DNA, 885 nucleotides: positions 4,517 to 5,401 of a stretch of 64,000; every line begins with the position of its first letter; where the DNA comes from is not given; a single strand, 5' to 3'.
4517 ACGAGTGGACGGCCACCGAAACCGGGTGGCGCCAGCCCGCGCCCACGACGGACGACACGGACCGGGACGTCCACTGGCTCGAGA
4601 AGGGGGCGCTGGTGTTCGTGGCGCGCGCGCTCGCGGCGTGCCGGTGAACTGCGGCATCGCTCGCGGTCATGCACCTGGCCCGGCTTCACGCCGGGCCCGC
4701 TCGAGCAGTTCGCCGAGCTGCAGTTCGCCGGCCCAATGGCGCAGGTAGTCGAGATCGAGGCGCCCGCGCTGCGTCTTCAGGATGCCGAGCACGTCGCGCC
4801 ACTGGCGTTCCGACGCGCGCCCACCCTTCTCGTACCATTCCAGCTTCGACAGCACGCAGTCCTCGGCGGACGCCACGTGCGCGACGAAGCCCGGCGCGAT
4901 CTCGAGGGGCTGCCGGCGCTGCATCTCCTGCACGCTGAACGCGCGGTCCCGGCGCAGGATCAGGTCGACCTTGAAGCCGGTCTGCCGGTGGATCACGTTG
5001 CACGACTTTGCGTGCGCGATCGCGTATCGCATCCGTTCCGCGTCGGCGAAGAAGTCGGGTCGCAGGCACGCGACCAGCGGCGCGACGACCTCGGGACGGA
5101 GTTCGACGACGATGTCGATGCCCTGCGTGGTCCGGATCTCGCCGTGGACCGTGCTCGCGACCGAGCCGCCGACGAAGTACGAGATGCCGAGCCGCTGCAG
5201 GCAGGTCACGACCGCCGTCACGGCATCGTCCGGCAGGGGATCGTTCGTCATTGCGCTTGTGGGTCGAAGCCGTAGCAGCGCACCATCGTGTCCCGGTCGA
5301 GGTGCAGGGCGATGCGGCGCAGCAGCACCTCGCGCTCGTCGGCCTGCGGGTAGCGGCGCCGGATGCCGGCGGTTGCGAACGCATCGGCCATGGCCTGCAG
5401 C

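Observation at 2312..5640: Decaying copies of the hcrB 3' end plus a conserved junction module delimit three unrelated defence/TA cassettes, with no recombinase gene present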

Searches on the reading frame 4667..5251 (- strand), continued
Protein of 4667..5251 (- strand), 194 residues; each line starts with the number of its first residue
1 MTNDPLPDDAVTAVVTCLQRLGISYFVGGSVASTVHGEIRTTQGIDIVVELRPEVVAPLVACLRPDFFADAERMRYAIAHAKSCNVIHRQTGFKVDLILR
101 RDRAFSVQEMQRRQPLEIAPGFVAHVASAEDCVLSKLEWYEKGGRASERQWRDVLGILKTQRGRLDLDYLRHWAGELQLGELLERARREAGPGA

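Call 84: fold_search(model_id=the predicted structure, library=pdb)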
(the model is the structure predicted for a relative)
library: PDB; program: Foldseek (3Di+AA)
matches with E <= 10: 331; with E <= 0.001: 15
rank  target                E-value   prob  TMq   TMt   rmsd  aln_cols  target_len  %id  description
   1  8an4_B                2.9e-07  1.00  0.62  0.63   6.2       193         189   19  MenT1 toxin (rv0078a) from Mycobacterium tuberculosis H37Rv (released 2023-08-02)
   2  8an4_A                3.1e-07  1.00  0.64  0.64   6.2       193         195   19  MenT1 toxin (rv0078a) from Mycobacterium tuberculosis H37Rv (released 2023-08-02)
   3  8an5_A                4.9e-07  1.00  0.61  0.61   6.4       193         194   18  MenAT1 toxin-antitoxin complex (rv0078a-rv0078b) from Mycobacterium tuberculosis H37Rv (released 2023-08-02)
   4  8an5_B                7.2e-07  1.00  0.57  0.60   8.3       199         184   18  MenAT1 toxin-antitoxin complex (rv0078a-rv0078b) from Mycobacterium tuberculosis H37Rv (released 2023-08-02)
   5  8rr5                  9.4e-06  1.00  0.46  0.50  12.1       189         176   19  MenT1 toxin (rv0078a) from Mycobacterium tuberculosis H37Rv, phosphorylated at T39 (released 2024-09-11)
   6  5uvd                  2.0e-05  1.00  0.52  0.47   7.3       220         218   16  Crystal structure of an antigenic nucleotidyltransferase-like protein from Paracoccidioides brasiliensis (released 2018-01-31)
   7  5kqj_MODEL_1_A        1.3e-04  1.00  0.54  0.57   7.8       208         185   12  Solution Structure of Antibiotic-Resistance Factor ANT(2'')-Ia Reveals Substrate-Regulated Conformation Dynami (released 2017-07-12)
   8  2ewr                  1.6e-04  1.00  0.49  0.59   6.7       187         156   16  Crystal structure of a putative nucleotidyltransferase (tm1012) from Thermotoga maritima at 1.60 A resolution (released 2005-12-06)
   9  5cfu                  6.1e-04  1.00  0.53  0.58   6.1       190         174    9  Crystal Structure of ANT(2")-Ia in complex with adenylyl-2"-tobramycin (released 2016-07-20)
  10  2fcl                  6.1e-04  1.00  0.48  0.57   7.1       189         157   17  Crystal structure of a putative nucleotidyltransferase (tm1012) from Thermotoga maritima at 1.35 A resolution (released 2006-03-14)
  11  4ok0_B                6.1e-04  1.00  0.43  0.38  11.0       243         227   11  Crystal structure of putative nucleotidyltransferase from H. pylori (released 2014-04-09)
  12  5cfs                  6.5e-04  1.00  0.51  0.55   6.4       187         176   11  Crystal Structure of ANT(2")-Ia in complex with AMPCPP and tobramycin (released 2016-03-16)
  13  4fo1_A                6.8e-04  1.00  0.49  0.58   5.3       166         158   11  Crystal structure of lincosamide antibiotic adenylyltransferase LnuA, apo (released 2012-07-04)
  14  4o8s                  7.7e-04  1.00  0.50  0.43   8.7       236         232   11  Crystal structure of JHP933 from Helicobacter pylori (released 2014-09-10)
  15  4xje                  8.1e-04  1.00  0.53  0.58   6.2       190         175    9  CRYSTAL STRUCTURE OF ANT(2") IN COMPLEX WITH AMP AND TOBRAMYCIN (released 2016-01-20)
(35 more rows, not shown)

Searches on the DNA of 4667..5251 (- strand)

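Call 27: search_rna_families(sources=[L097, L100, L101, L096], threshold=evalue, max_evalue=0.01)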
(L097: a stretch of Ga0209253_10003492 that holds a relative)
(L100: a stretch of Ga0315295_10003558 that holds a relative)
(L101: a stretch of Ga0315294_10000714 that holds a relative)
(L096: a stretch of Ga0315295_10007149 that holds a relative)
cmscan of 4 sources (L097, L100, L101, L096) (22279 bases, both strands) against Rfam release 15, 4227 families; matches with E-value up to 0.01: 0.
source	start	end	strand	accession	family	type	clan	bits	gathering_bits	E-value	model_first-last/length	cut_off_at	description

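Call 30: search_rna_families(source=L097, start=600, end=1120, threshold=evalue, max_evalue=10, show_alignments=1)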
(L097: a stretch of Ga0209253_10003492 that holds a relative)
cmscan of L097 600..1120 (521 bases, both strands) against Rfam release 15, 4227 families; matches with E-value up to 10: 1.
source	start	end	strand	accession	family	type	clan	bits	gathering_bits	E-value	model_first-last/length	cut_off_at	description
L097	937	1001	-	RF03196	mir-6790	Gene; miRNA;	-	17.4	78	1.2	1-63/63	no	mir-6790 microRNA precursor family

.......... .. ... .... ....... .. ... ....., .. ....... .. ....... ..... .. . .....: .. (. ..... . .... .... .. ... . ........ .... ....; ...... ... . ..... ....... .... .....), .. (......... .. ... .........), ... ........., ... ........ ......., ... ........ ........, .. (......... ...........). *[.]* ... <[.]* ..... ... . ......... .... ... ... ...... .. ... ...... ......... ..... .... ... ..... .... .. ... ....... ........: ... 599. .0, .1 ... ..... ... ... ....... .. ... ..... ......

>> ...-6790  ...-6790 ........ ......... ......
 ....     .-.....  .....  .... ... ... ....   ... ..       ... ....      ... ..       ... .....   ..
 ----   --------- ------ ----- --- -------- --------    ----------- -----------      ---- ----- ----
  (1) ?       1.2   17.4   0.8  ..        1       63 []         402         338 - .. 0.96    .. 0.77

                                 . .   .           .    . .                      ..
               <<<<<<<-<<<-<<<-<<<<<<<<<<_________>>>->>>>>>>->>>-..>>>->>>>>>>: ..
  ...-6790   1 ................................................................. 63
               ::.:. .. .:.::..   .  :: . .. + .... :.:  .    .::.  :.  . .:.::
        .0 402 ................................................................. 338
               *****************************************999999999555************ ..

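Call 85: search_rna_families(source=L101, start=3850, end=4400, threshold=evalue, max_evalue=10, show_alignments=2)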
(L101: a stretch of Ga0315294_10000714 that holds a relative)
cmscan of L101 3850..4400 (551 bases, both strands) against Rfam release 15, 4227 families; matches with E-value up to 10: 3.
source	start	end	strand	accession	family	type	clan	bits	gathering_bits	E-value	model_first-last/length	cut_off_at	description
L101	4284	4340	+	RF02221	sRNA-Xcc1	Gene; sRNA;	-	19.5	53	0.98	1-87/87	no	sRNA-Xcc1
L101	4312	4354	-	RF01672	P2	Gene; sRNA;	-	15.4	80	5.7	1-138/138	no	Psudomonas sRNA P2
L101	3850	3885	-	RF01668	P10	Gene; sRNA;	-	11.9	37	8.1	1-39/72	3'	Pseudomonas sRNA P10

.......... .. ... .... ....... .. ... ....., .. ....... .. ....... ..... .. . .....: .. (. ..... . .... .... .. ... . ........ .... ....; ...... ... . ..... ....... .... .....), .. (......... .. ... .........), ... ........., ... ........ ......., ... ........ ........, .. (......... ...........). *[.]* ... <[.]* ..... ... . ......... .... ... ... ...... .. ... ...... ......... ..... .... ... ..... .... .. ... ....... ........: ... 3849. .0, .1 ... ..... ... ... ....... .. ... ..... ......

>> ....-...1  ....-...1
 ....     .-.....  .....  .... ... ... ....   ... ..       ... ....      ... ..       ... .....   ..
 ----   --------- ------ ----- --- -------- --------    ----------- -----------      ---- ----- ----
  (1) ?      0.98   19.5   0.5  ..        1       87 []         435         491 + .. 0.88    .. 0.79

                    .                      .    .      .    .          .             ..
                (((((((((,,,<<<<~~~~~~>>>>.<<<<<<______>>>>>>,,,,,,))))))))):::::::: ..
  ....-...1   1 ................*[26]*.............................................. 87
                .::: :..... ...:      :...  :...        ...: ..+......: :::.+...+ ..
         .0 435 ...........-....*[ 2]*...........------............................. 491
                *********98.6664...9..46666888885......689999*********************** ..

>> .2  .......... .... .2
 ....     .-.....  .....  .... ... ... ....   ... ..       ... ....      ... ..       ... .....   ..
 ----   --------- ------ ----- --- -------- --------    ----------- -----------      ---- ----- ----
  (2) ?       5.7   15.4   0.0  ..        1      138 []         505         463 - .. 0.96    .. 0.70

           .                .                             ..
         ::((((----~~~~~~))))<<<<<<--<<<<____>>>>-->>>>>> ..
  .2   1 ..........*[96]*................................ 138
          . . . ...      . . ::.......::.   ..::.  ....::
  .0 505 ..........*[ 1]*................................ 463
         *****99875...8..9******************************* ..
